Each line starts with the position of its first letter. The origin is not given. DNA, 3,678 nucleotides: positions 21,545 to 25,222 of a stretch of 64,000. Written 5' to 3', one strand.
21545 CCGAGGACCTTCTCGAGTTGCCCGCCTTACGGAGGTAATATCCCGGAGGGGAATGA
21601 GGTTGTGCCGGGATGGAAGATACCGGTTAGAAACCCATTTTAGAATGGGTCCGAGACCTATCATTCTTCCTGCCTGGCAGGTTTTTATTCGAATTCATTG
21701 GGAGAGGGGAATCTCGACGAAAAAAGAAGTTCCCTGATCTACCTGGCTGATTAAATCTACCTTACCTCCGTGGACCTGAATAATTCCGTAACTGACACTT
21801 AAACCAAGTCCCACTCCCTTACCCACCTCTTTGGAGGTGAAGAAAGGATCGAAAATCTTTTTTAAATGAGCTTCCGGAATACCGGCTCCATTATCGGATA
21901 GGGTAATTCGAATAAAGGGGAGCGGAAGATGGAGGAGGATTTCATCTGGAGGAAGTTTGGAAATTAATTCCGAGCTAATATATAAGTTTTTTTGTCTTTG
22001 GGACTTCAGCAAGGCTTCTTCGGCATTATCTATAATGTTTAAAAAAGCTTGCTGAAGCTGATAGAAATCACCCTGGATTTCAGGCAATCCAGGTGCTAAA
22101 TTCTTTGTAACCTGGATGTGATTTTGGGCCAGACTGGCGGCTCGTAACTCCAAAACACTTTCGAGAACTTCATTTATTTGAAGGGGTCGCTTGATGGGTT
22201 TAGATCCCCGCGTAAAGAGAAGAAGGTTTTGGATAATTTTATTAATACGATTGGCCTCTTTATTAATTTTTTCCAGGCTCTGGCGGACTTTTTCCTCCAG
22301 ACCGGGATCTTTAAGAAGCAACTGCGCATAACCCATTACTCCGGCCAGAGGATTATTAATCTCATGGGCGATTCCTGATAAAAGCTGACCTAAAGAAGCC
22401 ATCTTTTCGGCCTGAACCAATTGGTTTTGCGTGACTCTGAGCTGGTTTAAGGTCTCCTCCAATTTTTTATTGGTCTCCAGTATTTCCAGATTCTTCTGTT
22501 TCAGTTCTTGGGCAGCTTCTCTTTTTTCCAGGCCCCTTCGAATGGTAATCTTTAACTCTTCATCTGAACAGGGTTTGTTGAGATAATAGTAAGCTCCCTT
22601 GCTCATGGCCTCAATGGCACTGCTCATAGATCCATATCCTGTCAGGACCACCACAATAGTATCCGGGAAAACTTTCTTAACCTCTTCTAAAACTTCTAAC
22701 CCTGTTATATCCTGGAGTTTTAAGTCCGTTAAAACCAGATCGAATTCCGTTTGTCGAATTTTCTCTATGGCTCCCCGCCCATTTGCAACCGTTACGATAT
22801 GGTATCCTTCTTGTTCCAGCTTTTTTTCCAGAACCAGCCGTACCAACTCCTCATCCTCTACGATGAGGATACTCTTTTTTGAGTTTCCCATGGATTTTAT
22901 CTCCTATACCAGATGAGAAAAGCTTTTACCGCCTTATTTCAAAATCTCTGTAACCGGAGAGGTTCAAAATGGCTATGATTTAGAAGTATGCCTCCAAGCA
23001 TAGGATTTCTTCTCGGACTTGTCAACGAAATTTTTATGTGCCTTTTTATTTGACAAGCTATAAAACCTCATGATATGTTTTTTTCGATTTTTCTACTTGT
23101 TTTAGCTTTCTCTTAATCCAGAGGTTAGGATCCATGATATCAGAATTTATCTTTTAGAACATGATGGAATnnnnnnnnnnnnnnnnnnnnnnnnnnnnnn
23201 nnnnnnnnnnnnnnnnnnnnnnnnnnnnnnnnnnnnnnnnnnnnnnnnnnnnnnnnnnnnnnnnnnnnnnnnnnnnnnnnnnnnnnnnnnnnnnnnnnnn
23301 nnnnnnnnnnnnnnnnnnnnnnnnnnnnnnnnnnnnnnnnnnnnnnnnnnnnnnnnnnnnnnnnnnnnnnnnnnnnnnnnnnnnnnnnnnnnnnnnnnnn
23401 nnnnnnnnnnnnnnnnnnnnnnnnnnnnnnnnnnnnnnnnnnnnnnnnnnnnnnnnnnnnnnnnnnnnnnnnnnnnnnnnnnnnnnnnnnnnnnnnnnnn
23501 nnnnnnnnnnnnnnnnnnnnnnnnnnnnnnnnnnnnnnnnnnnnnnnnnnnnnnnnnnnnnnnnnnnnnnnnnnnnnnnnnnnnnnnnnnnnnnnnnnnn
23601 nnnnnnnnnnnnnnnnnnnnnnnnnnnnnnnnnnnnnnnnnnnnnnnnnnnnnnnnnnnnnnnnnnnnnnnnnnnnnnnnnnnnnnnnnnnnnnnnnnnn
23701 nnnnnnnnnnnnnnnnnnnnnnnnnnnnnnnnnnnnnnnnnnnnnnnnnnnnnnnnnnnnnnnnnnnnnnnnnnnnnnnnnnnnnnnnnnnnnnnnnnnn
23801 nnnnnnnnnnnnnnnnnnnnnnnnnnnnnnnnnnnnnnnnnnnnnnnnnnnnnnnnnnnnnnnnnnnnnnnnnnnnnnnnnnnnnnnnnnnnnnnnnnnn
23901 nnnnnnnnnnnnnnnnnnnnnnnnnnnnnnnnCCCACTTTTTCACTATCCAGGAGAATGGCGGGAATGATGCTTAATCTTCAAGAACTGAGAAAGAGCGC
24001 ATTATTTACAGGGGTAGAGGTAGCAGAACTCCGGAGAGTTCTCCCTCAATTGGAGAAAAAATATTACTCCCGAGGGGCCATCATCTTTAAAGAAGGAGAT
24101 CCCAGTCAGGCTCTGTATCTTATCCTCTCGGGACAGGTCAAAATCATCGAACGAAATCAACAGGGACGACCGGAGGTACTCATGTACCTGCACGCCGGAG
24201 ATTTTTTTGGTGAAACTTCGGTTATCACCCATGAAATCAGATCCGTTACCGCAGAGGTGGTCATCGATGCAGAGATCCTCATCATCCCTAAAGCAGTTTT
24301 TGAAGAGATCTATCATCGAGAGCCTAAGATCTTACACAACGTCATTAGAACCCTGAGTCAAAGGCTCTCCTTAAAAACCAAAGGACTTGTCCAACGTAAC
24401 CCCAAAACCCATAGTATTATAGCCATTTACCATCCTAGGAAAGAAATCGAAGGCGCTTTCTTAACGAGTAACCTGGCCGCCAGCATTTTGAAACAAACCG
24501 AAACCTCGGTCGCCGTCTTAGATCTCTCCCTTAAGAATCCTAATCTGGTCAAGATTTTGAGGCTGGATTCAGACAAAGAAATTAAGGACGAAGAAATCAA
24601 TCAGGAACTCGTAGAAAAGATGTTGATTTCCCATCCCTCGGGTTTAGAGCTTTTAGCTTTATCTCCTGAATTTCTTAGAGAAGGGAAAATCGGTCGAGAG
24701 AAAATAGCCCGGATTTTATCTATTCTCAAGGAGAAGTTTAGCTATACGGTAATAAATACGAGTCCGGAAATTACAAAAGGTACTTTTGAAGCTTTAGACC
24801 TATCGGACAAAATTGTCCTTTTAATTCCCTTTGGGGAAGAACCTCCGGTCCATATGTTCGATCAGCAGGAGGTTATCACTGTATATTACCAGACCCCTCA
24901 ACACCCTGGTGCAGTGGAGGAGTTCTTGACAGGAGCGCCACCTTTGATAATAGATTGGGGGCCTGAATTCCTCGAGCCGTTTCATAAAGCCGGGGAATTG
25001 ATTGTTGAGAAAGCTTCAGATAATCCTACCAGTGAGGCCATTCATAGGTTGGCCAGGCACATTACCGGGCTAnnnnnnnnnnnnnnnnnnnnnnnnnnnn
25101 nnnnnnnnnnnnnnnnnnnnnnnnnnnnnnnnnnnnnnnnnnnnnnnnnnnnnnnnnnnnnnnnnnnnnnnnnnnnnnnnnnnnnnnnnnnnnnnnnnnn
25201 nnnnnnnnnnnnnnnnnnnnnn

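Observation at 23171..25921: Gene pair: pseudo-receiver protein + cNMP-binding/patatin (NTE-like) protein whose nucleophile Ser is Asn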

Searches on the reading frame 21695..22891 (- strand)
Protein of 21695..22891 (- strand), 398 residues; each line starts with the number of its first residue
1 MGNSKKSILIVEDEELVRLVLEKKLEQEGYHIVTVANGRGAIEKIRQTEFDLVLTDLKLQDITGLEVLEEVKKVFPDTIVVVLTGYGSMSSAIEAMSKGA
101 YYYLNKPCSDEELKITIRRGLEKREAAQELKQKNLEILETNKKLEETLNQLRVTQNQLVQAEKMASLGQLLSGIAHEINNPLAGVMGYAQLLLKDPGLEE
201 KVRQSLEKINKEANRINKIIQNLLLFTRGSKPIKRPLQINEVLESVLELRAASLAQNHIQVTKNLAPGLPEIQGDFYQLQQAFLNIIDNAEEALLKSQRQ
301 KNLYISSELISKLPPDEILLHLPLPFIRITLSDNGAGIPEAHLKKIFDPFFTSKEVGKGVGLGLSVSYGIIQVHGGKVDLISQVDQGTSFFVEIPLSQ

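Call 3: search_protein_families(library=pfam, proteins=[window:21695-22891:-], max_evalue=0.1)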
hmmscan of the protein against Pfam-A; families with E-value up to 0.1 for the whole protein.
window:21695-22891:- (398 aa): 3 families
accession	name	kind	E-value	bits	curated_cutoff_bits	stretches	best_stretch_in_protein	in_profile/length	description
PF00072.30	Response_reg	-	1.7e-27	96.2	30.2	1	8-117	1-110/111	Response regulator receiver domain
PF02518.31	HATPase_c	-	7.2e-20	71.9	26.4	1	275-397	2-110/111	Histidine kinase-, DNA gyrase B-, and HSP90-like ATPase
PF00512.31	HisKA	-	3.6e-19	69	26.9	1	167-229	2-63/66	His Kinase A (phospho-acceptor) domain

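Call 21: search_protein_families(library=padloc, proteins=[window:21695-22891:-], max_evalue=0.01)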
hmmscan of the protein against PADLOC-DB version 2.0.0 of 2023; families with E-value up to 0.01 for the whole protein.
window:21695-22891:- (398 aa): 3 families
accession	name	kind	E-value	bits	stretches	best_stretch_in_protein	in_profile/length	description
PDLC04055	PD-T4-6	-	4.5e-05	20.4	1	4-127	364-489/496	-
PDLC04725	PDC-M60B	-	0.00018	19.4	1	5-59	3-59/158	-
PDLC00405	SduA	-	0.0099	13.4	0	4-65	5-66/323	DUF4263 domain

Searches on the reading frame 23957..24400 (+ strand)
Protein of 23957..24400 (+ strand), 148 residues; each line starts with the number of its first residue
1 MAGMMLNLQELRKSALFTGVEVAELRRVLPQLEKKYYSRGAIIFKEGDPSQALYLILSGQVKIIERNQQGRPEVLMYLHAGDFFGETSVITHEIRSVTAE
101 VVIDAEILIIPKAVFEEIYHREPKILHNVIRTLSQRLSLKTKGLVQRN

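Call 83: search_solved_structures(query=window:23957-24400:+, max_evalue=0.00001, show_alignments=2)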
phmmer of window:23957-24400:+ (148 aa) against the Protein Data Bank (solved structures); distinct sequences matched with E-value up to 0.00001: 114 (the best 60 are shown).
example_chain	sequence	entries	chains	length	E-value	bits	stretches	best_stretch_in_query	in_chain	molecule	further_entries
9ya0_MA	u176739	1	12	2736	5.7e-24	87.7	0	32-116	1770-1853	PCR12, TGME49_219070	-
4ev0_A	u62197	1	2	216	1.5e-16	63.8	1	12-137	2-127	Transcription regulator, Crp family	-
5kbf_A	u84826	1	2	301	5.2e-16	62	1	10-115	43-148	CAMP-dependent protein kinase regulatory subunit, putative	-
5j3u_A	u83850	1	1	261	1.8e-15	60.2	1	10-109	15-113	Protein Kinase A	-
3d0s_A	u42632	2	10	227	2.7e-15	59.7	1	11-141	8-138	TRANSCRIPTIONAL REGULATORY PROTEIN | PROBABLE TRANSCRIPTIONAL REGULATORY PROTEIN (PROBABLY CRP/ FNR-FAMILY)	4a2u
3mzh_A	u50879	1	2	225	2.9e-15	59.6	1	11-141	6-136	PROBABLE TRANSCRIPTIONAL REGULATORY PROTEIN (PROBABLY CRP/FNR-FAMILY)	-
3i54_A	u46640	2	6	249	3.1e-15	59.4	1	11-141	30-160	Transcriptional regulator, Crp/Fnr family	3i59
3h3u_A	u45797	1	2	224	3.1e-15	59.4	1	11-141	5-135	PROBABLE TRANSCRIPTIONAL REGULATORY PROTEIN (PROBABLY CRP/FNR-FAMILY)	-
3r6s_A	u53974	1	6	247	2.1e-14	56.7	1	7-139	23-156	transcription regulator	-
4byy_A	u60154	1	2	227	2.6e-14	56.5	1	9-139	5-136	TRANSCRIPTIONAL REGULATOR, CRP/FNR FAMILY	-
4cyd_A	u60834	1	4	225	3.5e-14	56.1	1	11-139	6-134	PROBABLE TRANSCRIPTION REGULATOR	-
3j4q_B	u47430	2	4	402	5.4e-14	55.5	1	14-119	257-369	cAMP-dependent protein kinase type II-alpha regulatory subunit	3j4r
2qvs_B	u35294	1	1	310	5.4e-14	55.4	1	14-119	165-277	cAMP-dependent protein kinase type II-alpha regulatory subunit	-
9d2f_b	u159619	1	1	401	1.4e-13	54.1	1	14-119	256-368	cAMP-dependent protein kinase type II-alpha regulatory subunit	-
3e97_A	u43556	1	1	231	2.6e-13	53.2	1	8-140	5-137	Transcriptional regulator, Crp/Fnr family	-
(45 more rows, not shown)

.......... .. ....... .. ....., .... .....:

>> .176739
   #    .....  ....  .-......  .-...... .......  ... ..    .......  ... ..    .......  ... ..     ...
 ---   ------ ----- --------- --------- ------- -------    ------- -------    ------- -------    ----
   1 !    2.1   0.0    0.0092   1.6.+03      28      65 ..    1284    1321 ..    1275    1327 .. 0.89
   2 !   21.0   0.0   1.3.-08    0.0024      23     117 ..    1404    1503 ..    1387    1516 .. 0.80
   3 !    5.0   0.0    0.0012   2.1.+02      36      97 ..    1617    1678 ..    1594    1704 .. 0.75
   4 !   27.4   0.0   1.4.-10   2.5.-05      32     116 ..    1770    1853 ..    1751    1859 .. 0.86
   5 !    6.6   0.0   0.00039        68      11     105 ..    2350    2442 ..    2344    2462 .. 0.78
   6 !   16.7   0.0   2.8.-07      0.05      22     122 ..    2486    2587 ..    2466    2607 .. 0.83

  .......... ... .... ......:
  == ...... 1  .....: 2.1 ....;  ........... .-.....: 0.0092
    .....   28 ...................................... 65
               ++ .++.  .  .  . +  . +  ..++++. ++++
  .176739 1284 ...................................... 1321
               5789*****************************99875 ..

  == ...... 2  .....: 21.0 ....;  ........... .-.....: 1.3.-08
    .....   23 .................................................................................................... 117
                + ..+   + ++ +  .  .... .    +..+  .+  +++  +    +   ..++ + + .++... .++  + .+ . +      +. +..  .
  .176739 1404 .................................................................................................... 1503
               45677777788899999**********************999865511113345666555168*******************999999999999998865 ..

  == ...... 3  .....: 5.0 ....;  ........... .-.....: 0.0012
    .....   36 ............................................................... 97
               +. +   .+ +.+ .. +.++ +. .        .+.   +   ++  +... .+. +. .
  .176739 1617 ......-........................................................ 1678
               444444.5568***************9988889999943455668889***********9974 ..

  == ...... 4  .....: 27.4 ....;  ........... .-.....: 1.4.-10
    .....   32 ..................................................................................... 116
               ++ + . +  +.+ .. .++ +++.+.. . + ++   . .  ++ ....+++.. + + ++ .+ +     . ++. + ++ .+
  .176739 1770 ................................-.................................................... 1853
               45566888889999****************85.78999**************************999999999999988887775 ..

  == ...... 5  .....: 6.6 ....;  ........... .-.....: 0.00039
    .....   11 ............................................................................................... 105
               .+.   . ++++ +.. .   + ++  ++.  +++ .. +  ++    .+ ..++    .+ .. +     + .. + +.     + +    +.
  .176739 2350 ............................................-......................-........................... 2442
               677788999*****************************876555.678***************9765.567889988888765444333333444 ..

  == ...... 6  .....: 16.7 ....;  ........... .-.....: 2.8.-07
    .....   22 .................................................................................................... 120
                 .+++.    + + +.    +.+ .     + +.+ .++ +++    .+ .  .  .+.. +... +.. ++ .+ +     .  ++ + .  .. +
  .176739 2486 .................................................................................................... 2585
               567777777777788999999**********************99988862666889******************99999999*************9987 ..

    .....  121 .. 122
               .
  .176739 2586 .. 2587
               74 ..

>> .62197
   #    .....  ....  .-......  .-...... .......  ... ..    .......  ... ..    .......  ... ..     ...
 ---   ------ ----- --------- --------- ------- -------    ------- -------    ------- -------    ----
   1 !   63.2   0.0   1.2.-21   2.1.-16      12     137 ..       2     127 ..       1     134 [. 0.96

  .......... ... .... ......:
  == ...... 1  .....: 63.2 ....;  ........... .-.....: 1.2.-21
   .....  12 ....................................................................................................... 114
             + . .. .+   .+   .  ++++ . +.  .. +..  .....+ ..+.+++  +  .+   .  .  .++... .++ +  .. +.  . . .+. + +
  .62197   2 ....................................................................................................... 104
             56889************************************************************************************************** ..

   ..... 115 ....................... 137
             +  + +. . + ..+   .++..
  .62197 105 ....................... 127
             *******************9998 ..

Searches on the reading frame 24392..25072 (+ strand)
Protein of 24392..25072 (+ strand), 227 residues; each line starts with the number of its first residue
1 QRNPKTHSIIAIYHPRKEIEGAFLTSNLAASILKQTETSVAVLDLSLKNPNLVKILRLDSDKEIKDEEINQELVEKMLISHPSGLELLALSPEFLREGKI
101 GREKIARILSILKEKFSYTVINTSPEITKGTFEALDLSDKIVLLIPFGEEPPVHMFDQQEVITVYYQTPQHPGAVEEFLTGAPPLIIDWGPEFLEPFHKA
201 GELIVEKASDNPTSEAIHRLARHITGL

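Call 49: search_solved_structures(query=A4, max_evalue=1, show_alignments=2)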
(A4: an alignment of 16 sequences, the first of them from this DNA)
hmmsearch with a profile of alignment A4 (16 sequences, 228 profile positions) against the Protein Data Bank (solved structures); distinct sequences matched with E-value up to 1: 49.
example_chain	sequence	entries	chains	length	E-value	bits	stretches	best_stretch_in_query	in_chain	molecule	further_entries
1g3q_A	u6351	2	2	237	1.3e-09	41.1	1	8-227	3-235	CELL DIVISION INHIBITOR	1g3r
3ea0_A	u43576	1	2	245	2.1e-09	40.4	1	14-227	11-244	ATPase, ParA family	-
1hyq_A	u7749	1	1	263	5.1e-09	39.1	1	10-227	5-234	CELL DIVISION INHIBITOR (MIND-1)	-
1ion_A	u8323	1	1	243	8.9e-08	35.1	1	8-226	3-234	PROBABLE CELL DIVISION INHIBITOR MIND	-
8ray_B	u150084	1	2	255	1.3e-07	34.5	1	8-142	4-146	ParA family protein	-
4v02_A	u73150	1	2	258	6.5e-07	32.2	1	8-225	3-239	SITE-DETERMINING PROTEIN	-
4v03_A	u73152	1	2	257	6.9e-07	32.1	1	8-225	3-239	SITE-DETERMINING PROTEIN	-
3q9l_A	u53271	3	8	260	9.7e-07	31.7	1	8-208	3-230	Septum site-determining protein minD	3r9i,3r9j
3k9g_A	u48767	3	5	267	1.8e-06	30.7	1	5-143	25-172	PF-32 protein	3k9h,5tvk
6iub_A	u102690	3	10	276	4.8e-06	29.4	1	5-48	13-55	SpoOJ regulator (Soj)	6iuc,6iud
8jmj_A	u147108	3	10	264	8.3e-06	28.6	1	6-48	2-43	SpoOJ regulator (Soj)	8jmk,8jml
6riq_C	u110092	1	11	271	1.7e-05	27.6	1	8-207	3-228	Site-determining protein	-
4rz3_A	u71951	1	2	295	0.00012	24.9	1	3-191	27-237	Site-determining protein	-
4rz2_A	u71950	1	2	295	0.00012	24.8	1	3-191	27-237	Site-determining protein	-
2bek_A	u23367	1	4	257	0.00013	24.6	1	13-222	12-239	SEGREGATION PROTEIN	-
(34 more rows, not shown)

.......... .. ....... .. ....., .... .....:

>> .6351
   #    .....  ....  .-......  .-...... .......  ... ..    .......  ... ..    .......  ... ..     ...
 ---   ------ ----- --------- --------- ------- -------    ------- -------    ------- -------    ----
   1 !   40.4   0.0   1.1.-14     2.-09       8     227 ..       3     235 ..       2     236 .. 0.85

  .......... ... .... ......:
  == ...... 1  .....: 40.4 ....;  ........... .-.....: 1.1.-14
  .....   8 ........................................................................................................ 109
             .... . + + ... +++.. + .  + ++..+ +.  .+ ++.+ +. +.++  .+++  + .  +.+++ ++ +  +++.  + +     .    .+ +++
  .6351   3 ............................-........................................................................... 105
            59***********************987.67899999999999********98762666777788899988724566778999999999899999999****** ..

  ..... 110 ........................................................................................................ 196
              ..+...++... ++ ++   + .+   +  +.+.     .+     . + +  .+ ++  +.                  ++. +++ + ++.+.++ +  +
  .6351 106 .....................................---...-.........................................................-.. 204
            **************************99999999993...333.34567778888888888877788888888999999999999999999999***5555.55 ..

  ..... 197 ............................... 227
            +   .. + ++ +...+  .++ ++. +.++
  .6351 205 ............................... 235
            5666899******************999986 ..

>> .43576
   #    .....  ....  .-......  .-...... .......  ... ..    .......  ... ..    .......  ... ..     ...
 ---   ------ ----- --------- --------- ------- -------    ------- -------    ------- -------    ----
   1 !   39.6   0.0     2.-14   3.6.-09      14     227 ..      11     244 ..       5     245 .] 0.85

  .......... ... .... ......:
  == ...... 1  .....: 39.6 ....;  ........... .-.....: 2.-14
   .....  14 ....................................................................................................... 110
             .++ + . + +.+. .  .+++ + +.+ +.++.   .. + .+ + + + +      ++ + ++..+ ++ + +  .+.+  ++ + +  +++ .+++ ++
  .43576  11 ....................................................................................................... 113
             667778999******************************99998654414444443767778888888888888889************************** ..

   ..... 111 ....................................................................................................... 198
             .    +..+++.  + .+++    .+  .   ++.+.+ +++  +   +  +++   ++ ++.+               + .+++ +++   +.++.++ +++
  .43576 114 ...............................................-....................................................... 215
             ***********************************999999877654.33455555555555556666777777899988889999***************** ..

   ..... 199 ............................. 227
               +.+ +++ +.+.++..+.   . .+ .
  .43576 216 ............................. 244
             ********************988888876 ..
